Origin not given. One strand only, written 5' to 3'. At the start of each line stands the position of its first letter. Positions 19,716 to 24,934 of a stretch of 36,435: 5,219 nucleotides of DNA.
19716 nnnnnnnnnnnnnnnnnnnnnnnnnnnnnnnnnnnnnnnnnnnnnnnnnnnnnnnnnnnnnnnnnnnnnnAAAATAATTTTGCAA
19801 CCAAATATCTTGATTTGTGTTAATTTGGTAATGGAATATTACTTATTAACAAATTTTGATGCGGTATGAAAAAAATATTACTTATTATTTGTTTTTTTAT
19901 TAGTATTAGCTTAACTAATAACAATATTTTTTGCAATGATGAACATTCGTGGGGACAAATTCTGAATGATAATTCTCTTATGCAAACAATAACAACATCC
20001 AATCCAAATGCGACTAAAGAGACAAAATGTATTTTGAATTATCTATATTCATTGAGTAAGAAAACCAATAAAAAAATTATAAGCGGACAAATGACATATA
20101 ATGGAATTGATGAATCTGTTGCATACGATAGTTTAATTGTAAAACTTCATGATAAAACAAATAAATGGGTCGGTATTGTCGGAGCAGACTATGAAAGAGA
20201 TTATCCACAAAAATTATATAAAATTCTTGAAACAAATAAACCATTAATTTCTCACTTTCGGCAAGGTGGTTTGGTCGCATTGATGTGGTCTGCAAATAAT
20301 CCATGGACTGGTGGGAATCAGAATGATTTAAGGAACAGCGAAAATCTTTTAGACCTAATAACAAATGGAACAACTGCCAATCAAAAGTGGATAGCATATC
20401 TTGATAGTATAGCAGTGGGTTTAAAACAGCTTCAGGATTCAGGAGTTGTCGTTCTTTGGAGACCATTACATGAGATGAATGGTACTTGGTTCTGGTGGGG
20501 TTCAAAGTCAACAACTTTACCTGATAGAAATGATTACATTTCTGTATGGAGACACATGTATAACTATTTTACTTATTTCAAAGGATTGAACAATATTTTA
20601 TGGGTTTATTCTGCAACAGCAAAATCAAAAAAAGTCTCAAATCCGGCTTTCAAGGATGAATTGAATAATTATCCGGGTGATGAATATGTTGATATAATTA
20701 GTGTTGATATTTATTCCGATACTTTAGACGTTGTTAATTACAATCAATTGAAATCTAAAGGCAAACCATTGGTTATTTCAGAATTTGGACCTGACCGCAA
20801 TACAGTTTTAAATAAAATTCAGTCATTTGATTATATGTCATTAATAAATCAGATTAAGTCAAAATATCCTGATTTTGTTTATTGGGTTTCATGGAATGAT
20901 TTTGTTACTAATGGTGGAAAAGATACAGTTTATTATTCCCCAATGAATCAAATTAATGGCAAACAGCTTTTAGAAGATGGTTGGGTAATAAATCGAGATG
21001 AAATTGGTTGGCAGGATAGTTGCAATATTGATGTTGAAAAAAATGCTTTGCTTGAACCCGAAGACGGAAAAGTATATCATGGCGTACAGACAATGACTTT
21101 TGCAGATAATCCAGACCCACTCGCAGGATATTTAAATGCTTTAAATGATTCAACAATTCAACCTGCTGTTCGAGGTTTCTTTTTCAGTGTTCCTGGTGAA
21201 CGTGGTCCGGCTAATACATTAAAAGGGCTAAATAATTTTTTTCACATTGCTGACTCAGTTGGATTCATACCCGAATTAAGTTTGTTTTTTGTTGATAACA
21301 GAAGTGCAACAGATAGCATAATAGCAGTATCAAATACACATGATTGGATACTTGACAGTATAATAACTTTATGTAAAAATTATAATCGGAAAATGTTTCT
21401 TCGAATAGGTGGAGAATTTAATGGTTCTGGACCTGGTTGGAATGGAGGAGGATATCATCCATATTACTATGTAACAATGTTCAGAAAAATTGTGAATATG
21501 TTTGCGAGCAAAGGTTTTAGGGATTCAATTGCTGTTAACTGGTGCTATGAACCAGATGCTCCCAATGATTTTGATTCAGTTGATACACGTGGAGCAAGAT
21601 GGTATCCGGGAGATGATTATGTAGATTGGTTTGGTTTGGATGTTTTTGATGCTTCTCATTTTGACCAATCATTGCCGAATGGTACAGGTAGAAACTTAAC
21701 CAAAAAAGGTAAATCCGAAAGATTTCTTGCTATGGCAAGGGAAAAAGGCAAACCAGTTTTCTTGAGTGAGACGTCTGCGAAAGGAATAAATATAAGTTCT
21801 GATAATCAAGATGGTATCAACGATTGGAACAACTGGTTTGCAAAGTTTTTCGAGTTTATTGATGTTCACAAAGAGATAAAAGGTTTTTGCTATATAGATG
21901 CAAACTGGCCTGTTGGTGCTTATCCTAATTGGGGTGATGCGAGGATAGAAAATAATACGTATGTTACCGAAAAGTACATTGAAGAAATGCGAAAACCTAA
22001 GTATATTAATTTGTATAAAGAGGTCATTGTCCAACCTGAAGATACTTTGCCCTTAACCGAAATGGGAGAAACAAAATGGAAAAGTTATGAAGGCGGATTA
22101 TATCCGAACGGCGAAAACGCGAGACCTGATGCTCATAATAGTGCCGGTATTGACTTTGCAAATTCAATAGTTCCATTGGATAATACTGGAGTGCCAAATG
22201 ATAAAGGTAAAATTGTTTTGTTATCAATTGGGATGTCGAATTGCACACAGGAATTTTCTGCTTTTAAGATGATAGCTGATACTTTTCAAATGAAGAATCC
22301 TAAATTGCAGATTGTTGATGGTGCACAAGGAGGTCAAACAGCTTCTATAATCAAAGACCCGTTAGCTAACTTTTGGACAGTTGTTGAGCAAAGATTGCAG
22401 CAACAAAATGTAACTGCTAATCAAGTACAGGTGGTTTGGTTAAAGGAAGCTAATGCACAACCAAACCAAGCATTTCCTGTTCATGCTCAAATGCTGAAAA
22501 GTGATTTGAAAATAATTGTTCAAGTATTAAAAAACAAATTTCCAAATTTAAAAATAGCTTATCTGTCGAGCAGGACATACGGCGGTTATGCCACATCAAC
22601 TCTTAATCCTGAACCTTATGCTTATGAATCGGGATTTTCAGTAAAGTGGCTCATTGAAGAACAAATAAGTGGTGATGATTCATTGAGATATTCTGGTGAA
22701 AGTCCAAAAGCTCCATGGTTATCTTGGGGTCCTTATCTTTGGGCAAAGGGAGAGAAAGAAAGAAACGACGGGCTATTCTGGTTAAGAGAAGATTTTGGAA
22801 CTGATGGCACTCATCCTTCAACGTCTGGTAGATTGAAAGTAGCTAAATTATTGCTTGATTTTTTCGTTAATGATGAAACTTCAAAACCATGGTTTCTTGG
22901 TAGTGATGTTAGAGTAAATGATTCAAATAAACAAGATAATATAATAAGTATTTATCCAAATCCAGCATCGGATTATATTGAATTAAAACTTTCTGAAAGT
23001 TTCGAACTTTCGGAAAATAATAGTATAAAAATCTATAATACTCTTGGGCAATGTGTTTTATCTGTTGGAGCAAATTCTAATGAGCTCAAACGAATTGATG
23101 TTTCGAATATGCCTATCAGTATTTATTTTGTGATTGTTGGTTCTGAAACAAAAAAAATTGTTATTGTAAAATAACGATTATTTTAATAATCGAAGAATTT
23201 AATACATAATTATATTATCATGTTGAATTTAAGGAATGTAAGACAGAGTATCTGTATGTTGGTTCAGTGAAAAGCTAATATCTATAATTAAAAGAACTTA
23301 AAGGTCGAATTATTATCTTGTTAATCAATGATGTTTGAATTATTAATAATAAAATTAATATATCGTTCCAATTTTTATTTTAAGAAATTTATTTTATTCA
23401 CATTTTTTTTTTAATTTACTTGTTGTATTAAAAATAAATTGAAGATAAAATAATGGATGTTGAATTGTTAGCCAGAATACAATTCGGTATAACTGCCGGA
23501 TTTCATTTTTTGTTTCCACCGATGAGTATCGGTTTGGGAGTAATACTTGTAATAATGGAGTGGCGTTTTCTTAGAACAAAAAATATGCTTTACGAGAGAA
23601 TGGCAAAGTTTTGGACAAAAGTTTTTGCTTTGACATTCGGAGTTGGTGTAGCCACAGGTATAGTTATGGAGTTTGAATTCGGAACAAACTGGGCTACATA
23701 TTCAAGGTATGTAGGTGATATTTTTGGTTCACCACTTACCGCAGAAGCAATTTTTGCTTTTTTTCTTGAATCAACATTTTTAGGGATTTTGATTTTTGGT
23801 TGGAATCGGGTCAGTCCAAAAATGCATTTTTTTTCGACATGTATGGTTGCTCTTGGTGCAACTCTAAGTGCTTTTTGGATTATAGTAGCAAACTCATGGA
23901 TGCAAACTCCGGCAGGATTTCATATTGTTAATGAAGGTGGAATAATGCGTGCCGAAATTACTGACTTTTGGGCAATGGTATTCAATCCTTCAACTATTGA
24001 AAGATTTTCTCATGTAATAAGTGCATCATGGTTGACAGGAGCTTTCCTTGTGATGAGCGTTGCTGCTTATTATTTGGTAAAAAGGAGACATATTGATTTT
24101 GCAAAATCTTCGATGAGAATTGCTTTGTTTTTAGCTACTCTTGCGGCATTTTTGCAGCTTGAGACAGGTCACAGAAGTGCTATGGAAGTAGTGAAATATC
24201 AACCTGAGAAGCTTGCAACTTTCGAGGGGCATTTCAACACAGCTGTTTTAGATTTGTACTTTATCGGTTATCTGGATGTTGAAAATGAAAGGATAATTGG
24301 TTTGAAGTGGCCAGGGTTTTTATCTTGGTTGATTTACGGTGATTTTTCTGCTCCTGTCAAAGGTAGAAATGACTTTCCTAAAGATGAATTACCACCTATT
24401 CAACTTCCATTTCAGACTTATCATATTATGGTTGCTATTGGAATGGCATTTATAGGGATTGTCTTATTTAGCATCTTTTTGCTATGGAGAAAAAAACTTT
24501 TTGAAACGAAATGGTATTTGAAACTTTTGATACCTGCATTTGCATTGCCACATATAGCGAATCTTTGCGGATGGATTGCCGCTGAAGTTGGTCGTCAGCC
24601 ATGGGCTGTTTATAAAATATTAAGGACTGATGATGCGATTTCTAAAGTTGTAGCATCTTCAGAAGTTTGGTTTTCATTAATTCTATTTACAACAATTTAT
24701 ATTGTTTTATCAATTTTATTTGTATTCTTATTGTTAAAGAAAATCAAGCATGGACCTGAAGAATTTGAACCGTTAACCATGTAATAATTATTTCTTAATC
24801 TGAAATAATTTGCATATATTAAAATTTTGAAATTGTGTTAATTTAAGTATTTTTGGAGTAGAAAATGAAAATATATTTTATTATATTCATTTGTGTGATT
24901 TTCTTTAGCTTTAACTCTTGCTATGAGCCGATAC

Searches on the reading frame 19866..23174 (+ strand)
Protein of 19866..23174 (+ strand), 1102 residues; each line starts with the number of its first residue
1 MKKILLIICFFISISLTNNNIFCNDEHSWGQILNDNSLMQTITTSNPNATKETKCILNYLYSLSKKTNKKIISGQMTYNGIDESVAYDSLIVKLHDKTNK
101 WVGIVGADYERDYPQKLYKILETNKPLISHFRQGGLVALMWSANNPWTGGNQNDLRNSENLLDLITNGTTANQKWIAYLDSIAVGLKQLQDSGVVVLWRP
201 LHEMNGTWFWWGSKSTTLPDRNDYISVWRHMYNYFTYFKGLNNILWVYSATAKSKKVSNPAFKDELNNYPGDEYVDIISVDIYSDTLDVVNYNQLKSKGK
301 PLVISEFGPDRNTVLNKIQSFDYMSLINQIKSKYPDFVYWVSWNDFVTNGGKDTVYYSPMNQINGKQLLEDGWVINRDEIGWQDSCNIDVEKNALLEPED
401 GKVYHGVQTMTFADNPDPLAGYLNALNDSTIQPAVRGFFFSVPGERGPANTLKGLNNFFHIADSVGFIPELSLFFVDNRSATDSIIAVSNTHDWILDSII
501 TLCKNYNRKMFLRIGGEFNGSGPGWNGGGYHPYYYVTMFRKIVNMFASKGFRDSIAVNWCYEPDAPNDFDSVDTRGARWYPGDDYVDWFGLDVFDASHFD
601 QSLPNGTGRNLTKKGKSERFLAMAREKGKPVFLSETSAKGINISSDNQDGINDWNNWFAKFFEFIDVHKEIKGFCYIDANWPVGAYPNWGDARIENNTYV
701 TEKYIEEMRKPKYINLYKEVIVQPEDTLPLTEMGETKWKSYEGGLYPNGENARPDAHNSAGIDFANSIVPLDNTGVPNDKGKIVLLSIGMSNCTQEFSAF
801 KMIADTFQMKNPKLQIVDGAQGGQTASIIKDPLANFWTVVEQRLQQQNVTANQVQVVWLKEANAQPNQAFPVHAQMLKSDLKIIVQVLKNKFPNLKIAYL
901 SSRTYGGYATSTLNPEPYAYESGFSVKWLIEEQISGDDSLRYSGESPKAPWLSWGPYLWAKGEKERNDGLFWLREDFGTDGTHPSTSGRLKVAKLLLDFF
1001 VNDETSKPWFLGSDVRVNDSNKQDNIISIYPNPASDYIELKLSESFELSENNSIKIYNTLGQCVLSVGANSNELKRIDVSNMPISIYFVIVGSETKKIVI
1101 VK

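Call 34: search_protein_families(library=pfam, proteins=[window:19866-23174:+], max_evalue=0.00001)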
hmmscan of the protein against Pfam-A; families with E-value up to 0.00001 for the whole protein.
window:19866-23174:+ (1102 aa): 2 families
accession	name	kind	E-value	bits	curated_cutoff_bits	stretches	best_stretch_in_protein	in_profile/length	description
PF02156.21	Glyco_hydro_26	-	2.2e-55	188.7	20.2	2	46-379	2-311/311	Glycosyl hydrolase family 26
PF18962.6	Por_Secre_tail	-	2.6e-13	50.5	27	1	1029-1100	1-75/75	Secretion system C-terminal sorting domain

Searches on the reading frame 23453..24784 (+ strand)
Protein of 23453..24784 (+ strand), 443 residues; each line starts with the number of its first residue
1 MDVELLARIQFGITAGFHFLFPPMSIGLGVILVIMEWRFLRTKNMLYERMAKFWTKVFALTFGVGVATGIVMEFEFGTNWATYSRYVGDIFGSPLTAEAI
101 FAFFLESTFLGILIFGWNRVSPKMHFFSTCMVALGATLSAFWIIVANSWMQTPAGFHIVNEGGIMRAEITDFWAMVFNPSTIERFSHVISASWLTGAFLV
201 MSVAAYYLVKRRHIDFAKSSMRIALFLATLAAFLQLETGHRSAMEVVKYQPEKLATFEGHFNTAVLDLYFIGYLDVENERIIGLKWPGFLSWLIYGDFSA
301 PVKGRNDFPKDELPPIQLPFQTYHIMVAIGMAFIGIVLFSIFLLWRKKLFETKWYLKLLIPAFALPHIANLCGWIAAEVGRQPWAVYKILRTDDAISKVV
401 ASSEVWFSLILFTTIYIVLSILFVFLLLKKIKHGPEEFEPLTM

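Call 34: search_protein_families(library=pfam, proteins=[window:23453-24784:+], max_evalue=0.00001)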
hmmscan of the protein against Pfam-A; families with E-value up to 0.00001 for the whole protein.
window:23453-24784:+ (443 aa): 1 family
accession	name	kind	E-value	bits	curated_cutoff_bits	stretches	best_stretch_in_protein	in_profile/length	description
PF01654.22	Cyt_bd_oxida_I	-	4e-163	543.3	26.2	1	6-435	1-418/418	Cytochrome bd terminal oxidase subunit I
